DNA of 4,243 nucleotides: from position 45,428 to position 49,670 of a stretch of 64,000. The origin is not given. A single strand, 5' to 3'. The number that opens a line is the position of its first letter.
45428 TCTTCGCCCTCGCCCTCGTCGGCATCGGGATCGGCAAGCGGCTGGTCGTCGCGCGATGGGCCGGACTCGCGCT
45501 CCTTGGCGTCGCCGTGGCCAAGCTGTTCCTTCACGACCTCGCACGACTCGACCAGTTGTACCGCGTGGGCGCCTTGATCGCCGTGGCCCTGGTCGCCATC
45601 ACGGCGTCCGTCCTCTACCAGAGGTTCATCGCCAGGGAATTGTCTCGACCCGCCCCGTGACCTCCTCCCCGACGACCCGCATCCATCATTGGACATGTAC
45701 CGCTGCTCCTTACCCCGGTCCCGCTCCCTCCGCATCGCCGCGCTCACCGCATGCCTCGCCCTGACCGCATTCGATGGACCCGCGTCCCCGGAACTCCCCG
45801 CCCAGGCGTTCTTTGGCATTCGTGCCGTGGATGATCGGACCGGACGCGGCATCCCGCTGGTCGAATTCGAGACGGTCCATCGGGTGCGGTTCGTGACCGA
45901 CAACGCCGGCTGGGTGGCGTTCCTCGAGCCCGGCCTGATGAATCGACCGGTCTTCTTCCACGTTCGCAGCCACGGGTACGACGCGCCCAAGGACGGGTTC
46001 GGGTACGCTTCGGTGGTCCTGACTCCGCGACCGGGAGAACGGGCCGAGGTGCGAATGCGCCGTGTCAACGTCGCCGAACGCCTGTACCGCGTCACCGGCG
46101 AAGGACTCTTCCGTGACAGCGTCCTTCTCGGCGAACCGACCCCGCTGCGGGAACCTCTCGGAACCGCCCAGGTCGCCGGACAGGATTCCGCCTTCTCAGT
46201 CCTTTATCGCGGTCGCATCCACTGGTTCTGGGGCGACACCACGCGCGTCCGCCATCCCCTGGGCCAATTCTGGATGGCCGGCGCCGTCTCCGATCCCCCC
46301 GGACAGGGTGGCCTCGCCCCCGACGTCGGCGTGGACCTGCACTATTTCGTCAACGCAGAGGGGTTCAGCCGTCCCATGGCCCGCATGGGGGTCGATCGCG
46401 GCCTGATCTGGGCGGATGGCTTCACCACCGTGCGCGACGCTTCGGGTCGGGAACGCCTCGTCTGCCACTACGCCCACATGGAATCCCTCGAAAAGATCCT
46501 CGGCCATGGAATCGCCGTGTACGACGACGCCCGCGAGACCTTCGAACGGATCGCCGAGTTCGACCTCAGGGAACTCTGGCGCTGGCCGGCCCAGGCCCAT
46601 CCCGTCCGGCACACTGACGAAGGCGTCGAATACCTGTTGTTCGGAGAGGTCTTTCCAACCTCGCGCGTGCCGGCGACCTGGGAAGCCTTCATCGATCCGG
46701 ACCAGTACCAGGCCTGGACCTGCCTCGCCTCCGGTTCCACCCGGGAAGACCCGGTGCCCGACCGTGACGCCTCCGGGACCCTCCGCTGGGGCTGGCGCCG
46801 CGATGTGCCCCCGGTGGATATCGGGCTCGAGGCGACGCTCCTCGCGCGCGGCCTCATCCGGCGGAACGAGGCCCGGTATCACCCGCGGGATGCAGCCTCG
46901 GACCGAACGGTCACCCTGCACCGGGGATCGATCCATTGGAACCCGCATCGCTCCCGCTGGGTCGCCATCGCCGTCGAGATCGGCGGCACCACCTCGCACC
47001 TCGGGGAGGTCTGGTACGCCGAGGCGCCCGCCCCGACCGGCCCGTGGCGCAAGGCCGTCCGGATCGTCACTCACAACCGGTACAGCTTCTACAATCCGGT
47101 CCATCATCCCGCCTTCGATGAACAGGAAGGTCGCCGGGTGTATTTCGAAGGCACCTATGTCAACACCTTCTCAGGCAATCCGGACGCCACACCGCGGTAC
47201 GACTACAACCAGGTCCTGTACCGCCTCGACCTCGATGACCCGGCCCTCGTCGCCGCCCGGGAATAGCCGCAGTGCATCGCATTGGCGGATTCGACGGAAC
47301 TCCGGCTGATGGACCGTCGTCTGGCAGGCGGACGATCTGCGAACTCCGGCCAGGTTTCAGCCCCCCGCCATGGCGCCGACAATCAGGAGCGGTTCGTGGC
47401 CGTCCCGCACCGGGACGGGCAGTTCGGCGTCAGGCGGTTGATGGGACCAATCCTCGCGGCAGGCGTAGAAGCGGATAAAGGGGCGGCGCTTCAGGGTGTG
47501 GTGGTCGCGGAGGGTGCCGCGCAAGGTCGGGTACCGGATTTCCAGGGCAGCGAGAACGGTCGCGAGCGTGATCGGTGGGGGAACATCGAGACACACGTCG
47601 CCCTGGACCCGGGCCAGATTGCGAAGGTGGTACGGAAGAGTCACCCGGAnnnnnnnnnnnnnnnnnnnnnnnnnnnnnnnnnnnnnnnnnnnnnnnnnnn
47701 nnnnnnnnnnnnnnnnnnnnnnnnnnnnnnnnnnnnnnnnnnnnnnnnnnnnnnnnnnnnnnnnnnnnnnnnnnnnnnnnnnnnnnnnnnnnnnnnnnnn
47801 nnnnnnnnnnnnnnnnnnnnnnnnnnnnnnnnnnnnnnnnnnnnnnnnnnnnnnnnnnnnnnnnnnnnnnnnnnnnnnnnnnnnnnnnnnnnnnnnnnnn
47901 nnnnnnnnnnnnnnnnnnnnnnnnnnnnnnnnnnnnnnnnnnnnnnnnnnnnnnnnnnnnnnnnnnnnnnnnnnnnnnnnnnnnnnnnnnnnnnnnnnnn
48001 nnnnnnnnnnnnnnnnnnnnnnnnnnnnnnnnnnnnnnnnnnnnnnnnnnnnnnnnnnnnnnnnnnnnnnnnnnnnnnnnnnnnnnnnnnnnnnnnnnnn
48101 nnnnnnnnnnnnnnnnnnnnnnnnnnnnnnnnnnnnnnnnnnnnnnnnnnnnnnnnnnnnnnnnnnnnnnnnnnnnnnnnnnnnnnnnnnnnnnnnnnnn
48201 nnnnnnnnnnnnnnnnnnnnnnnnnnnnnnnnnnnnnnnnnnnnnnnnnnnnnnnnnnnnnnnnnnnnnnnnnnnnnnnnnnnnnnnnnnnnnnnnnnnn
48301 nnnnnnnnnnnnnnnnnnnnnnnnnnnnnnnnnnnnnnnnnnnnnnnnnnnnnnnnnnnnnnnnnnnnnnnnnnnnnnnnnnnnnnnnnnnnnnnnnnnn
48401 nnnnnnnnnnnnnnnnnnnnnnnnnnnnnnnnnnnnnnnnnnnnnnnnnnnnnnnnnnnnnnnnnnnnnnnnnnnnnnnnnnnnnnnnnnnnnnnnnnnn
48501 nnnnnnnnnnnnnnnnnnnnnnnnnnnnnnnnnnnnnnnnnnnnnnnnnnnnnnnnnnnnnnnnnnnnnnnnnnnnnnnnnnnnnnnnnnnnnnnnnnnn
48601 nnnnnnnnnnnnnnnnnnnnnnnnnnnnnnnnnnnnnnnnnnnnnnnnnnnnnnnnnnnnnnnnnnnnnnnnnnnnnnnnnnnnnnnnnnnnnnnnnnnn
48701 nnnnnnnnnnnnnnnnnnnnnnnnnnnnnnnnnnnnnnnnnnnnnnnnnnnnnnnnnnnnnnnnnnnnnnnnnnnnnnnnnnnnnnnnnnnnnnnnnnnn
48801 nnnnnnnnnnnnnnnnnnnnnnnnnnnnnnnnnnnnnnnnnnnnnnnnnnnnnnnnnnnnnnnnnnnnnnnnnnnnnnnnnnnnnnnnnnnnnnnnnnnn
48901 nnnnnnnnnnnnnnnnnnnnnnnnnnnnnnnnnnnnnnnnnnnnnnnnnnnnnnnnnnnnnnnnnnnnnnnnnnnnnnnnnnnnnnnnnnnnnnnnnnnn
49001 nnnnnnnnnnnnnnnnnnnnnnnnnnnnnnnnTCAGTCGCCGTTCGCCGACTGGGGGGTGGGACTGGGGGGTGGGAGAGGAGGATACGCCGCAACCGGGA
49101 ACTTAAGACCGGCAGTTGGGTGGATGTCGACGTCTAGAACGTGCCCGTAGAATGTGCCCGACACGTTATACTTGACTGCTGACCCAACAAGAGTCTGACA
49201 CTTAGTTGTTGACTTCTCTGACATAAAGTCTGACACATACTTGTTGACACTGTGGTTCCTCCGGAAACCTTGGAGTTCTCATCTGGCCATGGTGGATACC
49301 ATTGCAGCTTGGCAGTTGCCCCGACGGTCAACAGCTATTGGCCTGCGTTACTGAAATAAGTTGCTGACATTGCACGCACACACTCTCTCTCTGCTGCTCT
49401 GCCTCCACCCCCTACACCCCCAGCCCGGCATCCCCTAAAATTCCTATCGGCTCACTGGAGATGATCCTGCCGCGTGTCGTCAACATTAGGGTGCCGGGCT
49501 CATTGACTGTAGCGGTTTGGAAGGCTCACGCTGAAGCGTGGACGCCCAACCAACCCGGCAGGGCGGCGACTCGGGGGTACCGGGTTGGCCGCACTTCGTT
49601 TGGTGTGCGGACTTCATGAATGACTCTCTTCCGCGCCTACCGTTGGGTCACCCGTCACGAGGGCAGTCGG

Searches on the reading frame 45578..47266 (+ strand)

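Call 14: search_protein_families(library=pfam, proteins=[window:45578-47266:+])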
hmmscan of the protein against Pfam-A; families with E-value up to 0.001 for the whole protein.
window:45578-47266:+ (562 aa): 1 family
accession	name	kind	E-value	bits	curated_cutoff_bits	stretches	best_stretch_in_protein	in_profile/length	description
PF13810.12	DUF4185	-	0.00034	20.4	39.5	1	451-547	230-307/309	Domain of unknown function (DUF4185)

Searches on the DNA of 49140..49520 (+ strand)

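Call 81: search_dna_similar(query=window:49140-49520:+, collection=plasmids, mode=distant, max_rows=8)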
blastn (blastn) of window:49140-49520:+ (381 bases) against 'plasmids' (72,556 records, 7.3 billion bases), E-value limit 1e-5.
No match.
